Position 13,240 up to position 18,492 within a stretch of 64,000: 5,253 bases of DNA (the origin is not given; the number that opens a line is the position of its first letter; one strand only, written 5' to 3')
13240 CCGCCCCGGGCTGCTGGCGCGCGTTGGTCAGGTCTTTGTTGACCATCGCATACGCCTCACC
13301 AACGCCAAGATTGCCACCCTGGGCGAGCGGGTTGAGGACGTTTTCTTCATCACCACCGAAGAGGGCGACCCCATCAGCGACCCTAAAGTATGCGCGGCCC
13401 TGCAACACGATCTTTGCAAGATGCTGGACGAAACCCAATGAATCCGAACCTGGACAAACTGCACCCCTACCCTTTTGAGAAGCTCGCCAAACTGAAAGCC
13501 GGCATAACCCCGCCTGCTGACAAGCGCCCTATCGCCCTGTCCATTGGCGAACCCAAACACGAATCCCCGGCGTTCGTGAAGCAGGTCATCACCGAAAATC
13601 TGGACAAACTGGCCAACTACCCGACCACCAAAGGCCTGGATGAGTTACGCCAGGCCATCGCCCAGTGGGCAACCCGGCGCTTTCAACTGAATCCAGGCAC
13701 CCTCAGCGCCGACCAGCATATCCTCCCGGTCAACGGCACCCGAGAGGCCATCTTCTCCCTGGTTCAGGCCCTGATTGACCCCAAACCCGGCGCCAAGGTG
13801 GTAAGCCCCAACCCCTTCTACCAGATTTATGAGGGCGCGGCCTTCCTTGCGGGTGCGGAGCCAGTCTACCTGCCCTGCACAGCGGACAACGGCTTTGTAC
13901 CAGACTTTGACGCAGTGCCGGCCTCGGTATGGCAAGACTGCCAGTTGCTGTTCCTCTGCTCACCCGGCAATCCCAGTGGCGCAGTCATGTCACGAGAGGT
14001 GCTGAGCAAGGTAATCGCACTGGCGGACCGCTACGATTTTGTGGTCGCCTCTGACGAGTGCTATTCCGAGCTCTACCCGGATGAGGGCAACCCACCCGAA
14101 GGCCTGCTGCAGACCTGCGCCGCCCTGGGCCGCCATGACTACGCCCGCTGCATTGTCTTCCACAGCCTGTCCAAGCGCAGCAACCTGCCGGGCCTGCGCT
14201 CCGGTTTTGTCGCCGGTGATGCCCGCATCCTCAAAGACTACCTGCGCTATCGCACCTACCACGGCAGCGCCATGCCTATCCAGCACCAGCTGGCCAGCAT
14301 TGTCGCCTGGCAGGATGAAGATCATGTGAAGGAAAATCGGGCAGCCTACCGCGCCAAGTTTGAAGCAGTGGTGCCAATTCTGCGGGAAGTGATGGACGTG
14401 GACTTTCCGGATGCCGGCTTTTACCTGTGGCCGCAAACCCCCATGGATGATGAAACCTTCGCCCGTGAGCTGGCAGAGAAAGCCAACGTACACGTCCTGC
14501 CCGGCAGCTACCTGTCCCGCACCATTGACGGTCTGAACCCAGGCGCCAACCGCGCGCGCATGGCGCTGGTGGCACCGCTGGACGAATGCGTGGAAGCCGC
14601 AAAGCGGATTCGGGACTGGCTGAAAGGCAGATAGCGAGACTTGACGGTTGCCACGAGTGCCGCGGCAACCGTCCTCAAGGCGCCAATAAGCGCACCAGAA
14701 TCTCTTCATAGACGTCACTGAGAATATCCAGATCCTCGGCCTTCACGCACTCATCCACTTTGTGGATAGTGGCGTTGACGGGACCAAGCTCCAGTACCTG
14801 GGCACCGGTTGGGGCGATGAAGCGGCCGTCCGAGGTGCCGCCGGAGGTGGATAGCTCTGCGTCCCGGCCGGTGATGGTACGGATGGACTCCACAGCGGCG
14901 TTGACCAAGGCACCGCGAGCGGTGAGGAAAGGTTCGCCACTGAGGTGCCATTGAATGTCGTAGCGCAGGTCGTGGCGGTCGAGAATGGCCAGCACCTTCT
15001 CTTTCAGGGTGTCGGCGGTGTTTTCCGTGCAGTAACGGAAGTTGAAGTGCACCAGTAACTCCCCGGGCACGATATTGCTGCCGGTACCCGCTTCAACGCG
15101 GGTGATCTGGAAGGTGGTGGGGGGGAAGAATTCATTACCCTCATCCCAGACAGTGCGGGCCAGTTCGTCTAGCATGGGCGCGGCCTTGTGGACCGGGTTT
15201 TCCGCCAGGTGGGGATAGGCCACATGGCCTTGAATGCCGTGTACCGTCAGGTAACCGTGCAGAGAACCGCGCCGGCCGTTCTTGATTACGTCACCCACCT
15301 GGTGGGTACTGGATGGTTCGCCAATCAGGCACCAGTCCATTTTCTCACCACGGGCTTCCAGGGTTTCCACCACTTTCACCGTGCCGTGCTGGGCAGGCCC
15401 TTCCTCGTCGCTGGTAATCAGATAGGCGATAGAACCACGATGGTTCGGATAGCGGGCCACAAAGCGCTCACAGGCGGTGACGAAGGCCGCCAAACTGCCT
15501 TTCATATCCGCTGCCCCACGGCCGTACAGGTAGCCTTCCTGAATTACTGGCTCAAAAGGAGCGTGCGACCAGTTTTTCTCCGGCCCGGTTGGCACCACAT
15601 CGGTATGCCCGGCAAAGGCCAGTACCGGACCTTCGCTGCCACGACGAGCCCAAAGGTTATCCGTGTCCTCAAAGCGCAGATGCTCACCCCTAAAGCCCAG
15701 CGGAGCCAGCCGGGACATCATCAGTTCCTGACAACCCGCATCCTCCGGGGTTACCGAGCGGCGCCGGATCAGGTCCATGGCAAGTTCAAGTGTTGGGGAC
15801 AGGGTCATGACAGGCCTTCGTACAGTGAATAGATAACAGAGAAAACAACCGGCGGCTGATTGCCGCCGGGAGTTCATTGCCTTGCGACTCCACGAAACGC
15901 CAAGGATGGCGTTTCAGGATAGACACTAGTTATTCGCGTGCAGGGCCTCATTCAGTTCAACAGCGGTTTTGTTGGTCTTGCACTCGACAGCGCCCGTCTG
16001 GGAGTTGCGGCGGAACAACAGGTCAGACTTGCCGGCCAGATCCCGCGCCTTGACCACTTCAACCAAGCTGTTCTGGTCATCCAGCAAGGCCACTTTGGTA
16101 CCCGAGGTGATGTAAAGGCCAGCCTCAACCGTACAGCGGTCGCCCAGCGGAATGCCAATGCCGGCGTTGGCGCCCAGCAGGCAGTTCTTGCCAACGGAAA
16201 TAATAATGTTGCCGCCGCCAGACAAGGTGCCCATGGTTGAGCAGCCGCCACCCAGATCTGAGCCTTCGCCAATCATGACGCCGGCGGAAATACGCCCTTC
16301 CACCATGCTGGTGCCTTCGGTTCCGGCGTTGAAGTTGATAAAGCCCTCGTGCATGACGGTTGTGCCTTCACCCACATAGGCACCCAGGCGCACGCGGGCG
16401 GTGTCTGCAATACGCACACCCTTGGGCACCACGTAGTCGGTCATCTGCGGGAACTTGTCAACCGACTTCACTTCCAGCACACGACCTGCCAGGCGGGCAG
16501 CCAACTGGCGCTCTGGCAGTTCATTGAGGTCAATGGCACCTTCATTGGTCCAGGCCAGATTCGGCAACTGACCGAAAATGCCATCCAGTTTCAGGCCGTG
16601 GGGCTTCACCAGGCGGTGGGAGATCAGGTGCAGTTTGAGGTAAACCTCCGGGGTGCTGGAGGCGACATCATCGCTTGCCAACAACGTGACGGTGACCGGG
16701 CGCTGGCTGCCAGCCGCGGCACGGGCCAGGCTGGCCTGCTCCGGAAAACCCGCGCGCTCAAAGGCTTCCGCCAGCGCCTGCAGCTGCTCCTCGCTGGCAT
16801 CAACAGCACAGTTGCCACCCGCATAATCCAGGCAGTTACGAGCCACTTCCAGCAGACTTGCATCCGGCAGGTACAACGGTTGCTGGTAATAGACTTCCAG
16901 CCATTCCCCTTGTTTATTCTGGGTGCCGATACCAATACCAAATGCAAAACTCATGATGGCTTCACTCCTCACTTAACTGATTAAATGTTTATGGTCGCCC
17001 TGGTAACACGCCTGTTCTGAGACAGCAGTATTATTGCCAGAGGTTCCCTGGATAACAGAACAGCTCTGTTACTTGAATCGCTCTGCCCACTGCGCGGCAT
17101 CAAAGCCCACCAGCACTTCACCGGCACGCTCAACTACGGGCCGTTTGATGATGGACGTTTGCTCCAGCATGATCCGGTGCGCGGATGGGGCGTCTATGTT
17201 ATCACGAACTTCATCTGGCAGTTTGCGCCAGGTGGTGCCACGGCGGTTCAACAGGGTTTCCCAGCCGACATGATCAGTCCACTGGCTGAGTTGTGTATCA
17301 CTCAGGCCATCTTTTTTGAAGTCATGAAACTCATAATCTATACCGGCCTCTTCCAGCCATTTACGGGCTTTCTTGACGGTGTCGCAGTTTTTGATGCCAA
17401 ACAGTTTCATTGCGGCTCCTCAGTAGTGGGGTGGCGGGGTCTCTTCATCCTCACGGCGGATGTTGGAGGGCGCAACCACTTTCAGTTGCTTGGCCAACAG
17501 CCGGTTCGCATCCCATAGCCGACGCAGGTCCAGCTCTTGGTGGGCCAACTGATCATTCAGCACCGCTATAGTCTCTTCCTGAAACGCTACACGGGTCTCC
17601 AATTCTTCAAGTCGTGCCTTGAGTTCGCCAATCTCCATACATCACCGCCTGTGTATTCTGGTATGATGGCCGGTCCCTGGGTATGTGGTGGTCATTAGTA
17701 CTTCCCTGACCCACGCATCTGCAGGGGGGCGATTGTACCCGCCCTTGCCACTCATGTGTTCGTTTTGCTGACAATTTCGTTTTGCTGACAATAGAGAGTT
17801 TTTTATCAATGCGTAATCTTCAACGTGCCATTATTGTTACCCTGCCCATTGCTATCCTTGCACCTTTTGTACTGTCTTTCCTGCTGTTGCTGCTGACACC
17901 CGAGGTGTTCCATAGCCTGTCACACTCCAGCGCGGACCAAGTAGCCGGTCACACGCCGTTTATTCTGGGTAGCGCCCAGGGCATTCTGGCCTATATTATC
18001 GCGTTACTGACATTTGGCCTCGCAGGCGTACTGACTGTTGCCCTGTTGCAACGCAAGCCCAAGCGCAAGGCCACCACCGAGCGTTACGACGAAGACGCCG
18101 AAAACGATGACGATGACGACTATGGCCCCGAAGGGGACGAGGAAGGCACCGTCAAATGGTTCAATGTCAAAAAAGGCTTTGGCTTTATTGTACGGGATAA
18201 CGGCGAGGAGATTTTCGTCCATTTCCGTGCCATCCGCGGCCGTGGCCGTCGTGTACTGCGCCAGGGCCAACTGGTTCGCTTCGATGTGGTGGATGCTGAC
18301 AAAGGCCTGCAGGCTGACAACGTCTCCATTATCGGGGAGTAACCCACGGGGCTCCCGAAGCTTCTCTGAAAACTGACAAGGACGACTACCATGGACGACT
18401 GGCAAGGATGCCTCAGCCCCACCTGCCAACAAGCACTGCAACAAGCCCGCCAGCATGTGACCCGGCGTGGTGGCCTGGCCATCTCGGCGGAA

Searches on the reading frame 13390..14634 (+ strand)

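Call 30: search_protein_families(library=pfam, proteins=[window:13390-14634:+], max_evalue=0.00001)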
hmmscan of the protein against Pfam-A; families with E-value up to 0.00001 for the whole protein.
window:13390-14634:+ (414 aa): 2 families
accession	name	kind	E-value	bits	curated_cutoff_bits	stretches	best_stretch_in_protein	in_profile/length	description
PF00155.27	Aminotran_1_2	-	2.3e-47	162.3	19.7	1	48-384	4-339/361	Aminotransferase class I and II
PF12897.13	Asp_aminotransf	-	7.8e-06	25.4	27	1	171-335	158-328/421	Aspartate amino-transferase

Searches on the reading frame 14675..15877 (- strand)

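Call 30: search_protein_families(library=pfam, proteins=[window:14675-15877:-], max_evalue=0.00001)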
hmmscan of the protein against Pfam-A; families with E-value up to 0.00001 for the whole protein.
window:14675-15877:- (400 aa): 2 families
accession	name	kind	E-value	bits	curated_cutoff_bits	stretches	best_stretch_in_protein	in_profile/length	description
PF01546.33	Peptidase_M20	-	2.5e-44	152.1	24.6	1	87-394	1-204/206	Peptidase family M20/M25/M40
PF07687.19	M20_dimer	-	2.6e-26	92.1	21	1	200-306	1-106/107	Peptidase dimerisation domain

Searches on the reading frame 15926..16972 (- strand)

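Call 30: search_protein_families(library=pfam, proteins=[window:15926-16972:-], max_evalue=0.00001)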
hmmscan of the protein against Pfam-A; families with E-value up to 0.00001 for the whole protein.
window:15926-16972:- (348 aa): 2 families
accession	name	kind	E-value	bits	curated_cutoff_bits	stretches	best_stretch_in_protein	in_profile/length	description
PF14602.12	Hexapep_2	-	5e-16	58.6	27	1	258-289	2-33/34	Hexapeptide repeat of succinyl-transferase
PF14789.11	THDPS_M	-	3.3e-15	56.4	25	1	136-175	1-40/41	Tetrahydrodipicolinate N-succinyltransferase middle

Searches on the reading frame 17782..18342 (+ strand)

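Call 30: search_protein_families(library=pfam, proteins=[window:17782-18342:+], max_evalue=0.00001)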
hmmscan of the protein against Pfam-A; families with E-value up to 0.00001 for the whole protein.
window:17782-18342:+ (186 aa): 1 family
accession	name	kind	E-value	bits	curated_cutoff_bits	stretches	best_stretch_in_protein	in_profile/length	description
PF00313.28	CSD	-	7.1e-23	80.7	27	1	121-182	2-64/66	'Cold-shock' DNA-binding domain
